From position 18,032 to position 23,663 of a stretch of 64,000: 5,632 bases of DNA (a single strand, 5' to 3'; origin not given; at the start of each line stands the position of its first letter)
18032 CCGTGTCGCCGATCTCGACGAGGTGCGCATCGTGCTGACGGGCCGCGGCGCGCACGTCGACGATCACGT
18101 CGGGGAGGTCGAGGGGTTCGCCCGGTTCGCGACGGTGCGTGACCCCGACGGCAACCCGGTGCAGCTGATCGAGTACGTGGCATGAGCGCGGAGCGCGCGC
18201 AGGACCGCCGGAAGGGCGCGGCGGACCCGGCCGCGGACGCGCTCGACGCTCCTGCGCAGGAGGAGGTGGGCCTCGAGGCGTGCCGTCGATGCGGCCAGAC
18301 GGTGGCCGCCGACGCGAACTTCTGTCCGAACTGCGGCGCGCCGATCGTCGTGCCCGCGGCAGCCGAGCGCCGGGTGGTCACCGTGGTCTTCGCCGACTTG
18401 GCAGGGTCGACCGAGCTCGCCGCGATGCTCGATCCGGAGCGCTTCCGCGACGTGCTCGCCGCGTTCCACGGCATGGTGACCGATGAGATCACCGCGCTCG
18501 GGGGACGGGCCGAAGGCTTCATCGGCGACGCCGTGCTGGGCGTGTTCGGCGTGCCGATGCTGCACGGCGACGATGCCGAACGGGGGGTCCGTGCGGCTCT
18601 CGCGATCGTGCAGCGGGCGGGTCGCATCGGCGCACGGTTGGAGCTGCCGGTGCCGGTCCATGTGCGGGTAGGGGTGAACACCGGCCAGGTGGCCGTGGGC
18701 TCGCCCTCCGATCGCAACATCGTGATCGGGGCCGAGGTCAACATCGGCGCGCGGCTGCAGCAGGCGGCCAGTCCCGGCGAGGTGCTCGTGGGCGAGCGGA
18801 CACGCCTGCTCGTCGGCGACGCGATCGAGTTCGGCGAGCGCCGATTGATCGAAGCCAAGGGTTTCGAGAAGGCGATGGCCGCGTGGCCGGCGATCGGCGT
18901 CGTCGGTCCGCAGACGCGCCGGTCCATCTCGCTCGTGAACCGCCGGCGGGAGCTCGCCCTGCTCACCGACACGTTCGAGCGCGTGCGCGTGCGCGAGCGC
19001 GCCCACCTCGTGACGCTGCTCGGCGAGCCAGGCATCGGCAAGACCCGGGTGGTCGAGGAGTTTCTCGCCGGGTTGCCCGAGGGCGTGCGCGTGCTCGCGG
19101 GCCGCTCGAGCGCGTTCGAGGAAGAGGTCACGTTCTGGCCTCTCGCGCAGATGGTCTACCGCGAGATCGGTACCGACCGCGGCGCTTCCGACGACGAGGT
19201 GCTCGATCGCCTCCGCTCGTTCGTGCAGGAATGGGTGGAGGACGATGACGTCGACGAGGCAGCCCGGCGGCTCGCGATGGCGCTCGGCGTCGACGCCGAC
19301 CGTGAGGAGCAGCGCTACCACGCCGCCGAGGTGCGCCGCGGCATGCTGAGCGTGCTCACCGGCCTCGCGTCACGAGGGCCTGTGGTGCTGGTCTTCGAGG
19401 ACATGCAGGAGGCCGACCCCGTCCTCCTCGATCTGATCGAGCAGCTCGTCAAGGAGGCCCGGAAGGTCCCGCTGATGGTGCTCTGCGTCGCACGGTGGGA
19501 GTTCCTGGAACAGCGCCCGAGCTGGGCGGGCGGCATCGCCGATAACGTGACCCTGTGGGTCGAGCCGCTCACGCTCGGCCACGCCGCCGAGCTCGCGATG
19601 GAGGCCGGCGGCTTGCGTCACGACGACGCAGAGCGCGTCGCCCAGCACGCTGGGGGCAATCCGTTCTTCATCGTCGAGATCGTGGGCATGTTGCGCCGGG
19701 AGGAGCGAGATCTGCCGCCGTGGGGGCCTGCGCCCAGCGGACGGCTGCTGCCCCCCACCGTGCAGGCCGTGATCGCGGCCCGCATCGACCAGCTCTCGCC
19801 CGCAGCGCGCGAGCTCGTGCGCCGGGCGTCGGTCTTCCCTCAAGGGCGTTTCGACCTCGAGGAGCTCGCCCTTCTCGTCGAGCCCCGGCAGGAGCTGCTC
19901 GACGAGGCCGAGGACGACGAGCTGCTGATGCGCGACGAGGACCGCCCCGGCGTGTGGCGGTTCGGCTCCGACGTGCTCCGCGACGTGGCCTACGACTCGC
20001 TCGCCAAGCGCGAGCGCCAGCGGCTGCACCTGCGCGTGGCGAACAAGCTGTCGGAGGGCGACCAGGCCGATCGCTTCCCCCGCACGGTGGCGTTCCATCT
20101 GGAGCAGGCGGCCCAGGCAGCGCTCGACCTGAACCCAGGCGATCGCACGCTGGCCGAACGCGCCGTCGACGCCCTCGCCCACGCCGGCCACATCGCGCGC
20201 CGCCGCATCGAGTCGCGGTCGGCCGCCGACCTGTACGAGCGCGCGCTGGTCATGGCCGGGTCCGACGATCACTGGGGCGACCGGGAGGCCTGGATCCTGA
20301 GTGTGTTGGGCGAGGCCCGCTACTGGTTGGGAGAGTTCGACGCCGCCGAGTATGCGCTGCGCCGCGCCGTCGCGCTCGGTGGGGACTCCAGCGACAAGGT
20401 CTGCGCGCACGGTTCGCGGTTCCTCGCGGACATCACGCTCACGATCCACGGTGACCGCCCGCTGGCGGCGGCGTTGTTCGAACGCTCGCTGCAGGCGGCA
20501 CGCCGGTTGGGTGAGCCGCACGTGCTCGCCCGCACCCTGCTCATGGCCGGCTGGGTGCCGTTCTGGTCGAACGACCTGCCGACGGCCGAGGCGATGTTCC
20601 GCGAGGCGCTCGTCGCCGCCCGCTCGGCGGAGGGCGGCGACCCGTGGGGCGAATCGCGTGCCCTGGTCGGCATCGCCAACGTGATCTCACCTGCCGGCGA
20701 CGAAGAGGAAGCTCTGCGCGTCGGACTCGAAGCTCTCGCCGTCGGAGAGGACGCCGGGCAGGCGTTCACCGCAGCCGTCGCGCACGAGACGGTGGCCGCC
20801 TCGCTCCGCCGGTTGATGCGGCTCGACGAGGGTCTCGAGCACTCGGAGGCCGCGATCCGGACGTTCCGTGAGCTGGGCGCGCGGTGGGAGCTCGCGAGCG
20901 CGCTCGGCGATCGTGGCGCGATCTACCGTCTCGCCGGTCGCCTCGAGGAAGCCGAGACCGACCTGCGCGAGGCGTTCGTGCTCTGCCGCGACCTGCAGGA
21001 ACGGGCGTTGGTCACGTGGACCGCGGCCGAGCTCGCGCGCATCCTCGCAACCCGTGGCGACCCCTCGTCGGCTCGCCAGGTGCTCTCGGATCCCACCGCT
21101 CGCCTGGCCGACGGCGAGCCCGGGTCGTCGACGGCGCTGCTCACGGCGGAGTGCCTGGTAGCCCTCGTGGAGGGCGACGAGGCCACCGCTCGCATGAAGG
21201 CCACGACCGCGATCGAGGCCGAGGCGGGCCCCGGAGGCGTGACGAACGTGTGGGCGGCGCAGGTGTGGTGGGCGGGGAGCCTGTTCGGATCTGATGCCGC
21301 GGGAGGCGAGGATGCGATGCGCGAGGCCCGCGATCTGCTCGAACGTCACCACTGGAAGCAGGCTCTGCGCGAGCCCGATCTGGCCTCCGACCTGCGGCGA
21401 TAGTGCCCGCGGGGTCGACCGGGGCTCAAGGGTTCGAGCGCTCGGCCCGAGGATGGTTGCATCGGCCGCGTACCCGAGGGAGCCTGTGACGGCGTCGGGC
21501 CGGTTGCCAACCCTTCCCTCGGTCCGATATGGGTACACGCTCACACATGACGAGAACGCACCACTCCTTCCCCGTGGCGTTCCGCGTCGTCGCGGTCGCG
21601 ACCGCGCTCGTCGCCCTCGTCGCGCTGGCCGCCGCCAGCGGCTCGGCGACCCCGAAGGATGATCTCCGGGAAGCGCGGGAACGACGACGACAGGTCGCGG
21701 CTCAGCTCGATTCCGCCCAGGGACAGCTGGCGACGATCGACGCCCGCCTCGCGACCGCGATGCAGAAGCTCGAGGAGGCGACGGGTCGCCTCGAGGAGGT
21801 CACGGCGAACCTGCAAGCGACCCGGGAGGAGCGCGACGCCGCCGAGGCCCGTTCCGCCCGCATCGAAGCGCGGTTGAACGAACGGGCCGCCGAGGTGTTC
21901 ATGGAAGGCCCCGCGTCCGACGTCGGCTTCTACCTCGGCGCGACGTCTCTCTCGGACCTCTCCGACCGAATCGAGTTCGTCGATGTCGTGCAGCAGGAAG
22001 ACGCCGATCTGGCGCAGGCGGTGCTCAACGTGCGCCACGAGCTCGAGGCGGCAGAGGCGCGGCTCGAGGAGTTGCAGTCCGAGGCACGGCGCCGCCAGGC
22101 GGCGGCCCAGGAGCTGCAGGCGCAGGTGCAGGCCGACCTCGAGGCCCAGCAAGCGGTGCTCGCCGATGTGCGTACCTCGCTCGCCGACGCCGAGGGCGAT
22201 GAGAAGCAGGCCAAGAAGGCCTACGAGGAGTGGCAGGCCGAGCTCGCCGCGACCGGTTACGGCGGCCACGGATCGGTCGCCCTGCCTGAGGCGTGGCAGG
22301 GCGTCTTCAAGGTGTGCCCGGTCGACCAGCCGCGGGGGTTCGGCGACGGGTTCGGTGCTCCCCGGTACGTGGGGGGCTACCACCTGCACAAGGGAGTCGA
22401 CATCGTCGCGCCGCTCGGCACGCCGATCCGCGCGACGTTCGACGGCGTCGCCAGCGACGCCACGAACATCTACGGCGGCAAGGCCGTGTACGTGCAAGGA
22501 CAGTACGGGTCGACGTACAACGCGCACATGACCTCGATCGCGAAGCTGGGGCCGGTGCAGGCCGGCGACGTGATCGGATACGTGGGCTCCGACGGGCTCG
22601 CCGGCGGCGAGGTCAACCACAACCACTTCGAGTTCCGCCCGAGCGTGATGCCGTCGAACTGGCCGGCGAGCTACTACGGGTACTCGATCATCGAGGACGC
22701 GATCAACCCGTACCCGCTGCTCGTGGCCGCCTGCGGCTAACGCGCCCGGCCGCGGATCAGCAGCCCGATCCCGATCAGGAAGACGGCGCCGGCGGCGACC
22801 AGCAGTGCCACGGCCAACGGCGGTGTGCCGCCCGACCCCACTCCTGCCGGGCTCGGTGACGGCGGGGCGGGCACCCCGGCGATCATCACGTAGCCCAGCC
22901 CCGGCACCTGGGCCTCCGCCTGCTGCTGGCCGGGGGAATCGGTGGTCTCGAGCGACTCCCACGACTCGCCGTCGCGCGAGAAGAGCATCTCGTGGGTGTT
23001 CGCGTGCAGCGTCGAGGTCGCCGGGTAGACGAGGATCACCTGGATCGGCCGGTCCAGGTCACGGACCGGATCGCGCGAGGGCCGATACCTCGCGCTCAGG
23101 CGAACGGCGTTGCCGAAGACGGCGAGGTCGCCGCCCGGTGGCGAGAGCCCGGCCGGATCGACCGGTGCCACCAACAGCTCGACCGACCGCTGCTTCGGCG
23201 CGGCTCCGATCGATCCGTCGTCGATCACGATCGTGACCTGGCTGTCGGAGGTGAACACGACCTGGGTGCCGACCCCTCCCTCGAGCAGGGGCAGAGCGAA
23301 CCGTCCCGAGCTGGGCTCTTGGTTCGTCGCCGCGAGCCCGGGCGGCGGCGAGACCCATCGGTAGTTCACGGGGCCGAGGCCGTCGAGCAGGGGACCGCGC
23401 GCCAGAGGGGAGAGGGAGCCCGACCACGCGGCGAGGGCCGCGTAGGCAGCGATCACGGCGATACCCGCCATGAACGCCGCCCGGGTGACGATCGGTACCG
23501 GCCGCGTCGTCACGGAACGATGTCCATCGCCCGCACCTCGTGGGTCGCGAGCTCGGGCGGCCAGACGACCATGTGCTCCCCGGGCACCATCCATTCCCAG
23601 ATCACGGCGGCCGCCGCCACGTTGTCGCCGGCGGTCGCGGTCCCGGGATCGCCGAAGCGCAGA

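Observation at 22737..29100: Seven-gene, overlap-coupled minus-strand operon around a CopC-CopD fusion with two paralogous His-rich secreted proteins, a CPBP protease and an orphan LivK-like binding protein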

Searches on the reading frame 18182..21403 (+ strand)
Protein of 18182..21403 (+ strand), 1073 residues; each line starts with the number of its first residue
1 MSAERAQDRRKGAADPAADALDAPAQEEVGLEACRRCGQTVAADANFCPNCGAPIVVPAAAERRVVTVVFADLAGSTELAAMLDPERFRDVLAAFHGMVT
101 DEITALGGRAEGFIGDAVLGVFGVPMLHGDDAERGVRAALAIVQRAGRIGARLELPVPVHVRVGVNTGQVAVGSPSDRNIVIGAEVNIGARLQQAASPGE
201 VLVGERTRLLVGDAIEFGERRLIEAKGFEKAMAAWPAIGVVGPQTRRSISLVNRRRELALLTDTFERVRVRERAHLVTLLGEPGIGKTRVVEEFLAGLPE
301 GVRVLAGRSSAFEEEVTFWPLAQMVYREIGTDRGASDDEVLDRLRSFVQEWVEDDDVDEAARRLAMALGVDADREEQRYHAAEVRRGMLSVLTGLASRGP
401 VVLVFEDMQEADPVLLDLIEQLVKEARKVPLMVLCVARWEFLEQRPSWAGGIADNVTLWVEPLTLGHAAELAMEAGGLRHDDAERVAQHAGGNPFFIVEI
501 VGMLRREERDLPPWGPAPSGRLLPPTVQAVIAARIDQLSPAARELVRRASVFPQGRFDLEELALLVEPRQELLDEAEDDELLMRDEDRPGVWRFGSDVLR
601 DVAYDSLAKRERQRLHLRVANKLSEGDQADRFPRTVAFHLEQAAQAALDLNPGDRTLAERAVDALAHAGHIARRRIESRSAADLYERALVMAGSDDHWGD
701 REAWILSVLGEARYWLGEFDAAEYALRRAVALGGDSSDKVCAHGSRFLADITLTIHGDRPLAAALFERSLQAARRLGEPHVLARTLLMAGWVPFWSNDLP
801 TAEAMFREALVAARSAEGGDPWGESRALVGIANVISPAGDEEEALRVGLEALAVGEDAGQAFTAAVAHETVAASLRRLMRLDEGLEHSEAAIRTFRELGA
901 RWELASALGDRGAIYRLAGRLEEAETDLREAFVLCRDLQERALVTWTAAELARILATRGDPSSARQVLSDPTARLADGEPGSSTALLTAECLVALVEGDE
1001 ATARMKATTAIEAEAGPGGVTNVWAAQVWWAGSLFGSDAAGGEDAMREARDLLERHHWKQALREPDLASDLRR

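Call 59: search_protein_families(library=pfam, proteins=[window:18182-21403:+], max_evalue=0.01)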
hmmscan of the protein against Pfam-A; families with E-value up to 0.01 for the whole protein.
window:18182-21403:+ (1073 aa): 13 families
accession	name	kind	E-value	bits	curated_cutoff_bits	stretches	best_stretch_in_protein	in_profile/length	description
PF13191.12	AAA_16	-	2e-20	74.4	32.6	1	251-433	2-166/167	AAA ATPase domain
PF13424.12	TPR_12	-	5.2e-19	68.7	30.1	3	864-932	3-72/77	Tetratricopeptide repeat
PF00211.25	Guanylate_cyc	-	2.7e-14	53.6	21.9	1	64-232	7-176/183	Adenylate and Guanylate cyclase catalytic domain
PF17874.7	TPR_MalT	-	4.4e-12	46.4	45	2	746-873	39-168/336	MalT-like TPR region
PF13401.12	AAA_22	-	7.9e-07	29.9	27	1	273-424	4-109/130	AAA domain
PF13240.11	Zn_Ribbon_1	-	1.4e-06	28.3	25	1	34-55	2-23/23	zinc-ribbon domain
PF00515.34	TPR_1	-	3.1e-06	27.2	27.8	0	905-935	1-31/34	Tetratricopeptide repeat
PF13374.12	TPR_10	-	1.1e-05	25.7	27.5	1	904-937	1-34/42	Tetratricopeptide repeat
PF13248.11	Zn_ribbon_3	-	4e-05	23.4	27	1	34-55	5-26/26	zinc-ribbon domain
PF12773.13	DZR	-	0.00019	22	27.3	1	31-52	24-45/45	Double zinc ribbon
PF17032.10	Zn_ribbon_15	-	0.0015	19.7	28.9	1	31-52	52-73/73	zinc-ribbon family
PF07719.23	TPR_2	-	0.0024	18.3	27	0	906-936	2-32/34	Tetratricopeptide repeat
PF10571.15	UPF0547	-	0.0065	17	29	0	34-52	3-21/26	Uncharacterised protein family UPF0547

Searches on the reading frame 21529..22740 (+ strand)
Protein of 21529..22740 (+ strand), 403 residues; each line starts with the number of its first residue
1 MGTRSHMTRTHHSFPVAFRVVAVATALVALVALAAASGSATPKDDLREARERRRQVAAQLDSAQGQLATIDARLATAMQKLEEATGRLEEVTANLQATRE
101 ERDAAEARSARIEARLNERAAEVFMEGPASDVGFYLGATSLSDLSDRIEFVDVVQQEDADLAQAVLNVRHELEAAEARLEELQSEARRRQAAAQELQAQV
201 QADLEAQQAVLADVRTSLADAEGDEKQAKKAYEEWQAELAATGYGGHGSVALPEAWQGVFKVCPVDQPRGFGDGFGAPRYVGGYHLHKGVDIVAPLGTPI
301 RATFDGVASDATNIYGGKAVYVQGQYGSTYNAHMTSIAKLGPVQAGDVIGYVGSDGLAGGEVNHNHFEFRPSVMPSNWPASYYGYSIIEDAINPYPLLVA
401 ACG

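Call 3: search_protein_families(library=pfam, proteins=[window:21529-22740:+], max_evalue=0.1)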
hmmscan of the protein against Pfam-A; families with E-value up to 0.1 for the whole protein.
window:21529-22740:+ (403 aa): 9 families
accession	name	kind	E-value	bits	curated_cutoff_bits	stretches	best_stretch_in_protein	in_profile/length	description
PF01551.29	Peptidase_M23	-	1.9e-13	50.9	28.7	1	286-372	2-90/96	Peptidase family M23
PF24568.1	CC_PcsB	-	0.00092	19.5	27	1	111-167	10-67/75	Peptidoglycan hydrolase PcsB, coiled-coil domain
PF06810.17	Phage_scaffold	-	0.00096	19.6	35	1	39-118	29-101/170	Phage capsid assembly scaffolding protein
PF19745.5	FUT8_N_cat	-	0.0011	18.3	27.6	1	20-208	13-201/499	Alpha-(1,6)-fucosyltransferase N- and catalytic domains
PF12795.12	MscS_porin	-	0.0016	18.5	34.4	1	46-125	87-167/238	Mechanosensitive ion channel porin domain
PF07219.19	HemY_N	-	0.011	16.2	31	1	16-95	17-97/107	HemY protein N-terminus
PF04513.17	Baculo_PEP_C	-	0.016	15.7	38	0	55-97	35-74/140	Baculovirus polyhedron envelope protein, PEP, C terminus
PF06160.17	EzrA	-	0.046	12.4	39.6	0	43-119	350-426/557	Septation ring formation regulator, EzrA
PF10805.13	DUF2730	-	0.082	13.5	24.9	0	18-100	7-91/102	Protein of unknown function (DUF2730)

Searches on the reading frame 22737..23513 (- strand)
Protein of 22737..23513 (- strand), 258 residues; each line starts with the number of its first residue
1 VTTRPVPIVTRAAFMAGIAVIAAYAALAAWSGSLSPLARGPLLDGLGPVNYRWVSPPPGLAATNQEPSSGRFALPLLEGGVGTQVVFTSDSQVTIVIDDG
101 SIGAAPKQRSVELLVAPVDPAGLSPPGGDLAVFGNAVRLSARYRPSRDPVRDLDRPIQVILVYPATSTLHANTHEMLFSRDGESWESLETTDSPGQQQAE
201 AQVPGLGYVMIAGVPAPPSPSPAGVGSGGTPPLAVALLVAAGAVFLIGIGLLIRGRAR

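Call 3: search_protein_families(library=pfam, proteins=[window:22737-23471:-], max_evalue=0.1)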
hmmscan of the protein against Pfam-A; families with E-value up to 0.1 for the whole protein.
window:22737-23471:- (244 aa): 0 families

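Call 5: search_protein_families(library=ncbifam, proteins=[window:22737-23513:-], max_evalue=0.1)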
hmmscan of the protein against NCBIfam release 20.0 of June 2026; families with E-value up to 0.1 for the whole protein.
window:22737-23513:- (258 aa): 0 families

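Call 29: search_protein_families(library=pfam, proteins=[window:22737-23399:-], max_evalue=10)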
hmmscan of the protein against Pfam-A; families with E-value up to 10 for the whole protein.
window:22737-23399:- (220 aa): 0 families

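Call 89: find_homologous_proteins(query=window:22737-23513:-, max_evalue=0.001)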
Query window:22737-23513:- (258 aa): 287 proteins with E <= 0.001 among 8000 candidates; the best 120 are listed.
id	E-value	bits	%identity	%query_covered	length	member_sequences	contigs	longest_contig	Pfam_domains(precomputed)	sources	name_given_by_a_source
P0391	2.7e-141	488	90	100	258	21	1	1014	-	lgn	-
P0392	1.4e-136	472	86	99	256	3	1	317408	-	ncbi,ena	-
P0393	9.8e-135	466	86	100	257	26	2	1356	-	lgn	-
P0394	1.3e-134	466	85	99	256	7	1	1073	-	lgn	-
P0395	2.8e-134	465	87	95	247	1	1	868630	-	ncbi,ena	-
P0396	4.4e-130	451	85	97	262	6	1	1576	-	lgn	-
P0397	2.0e-117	409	77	96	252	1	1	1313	-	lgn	-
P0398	7.5e-117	407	76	96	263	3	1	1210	-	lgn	-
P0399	7.3e-116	404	76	97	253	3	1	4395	-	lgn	-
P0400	1.4e-115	403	75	96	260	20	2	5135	-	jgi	jgi:hypothetical protein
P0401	1.7e-115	403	76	96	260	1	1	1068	-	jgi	jgi:hypothetical protein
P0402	3.1e-115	402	76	96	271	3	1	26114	-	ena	-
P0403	9.2e-114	397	76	89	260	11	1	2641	-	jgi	jgi:hypothetical protein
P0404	2.1e-113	396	76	89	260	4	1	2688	-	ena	-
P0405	1.5e-112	393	73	88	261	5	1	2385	-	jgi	jgi:hypothetical protein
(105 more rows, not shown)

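Call 91: search_solved_structures(query=A5, max_evalue=10)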
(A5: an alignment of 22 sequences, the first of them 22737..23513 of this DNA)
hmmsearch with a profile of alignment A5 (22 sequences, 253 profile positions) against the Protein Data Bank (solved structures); distinct sequences matched with E-value up to 10: 3.
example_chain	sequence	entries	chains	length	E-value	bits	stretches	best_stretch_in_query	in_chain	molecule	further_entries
1e5u_I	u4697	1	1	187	0.35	13.2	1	45-90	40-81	INTIMIN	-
6g2j_K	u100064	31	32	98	0.42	13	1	214-249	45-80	NADH-ubiquinone oxidoreductase chain 4L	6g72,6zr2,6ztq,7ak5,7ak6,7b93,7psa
2knq_A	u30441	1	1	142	1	11.7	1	28-89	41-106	General secretion pathway protein H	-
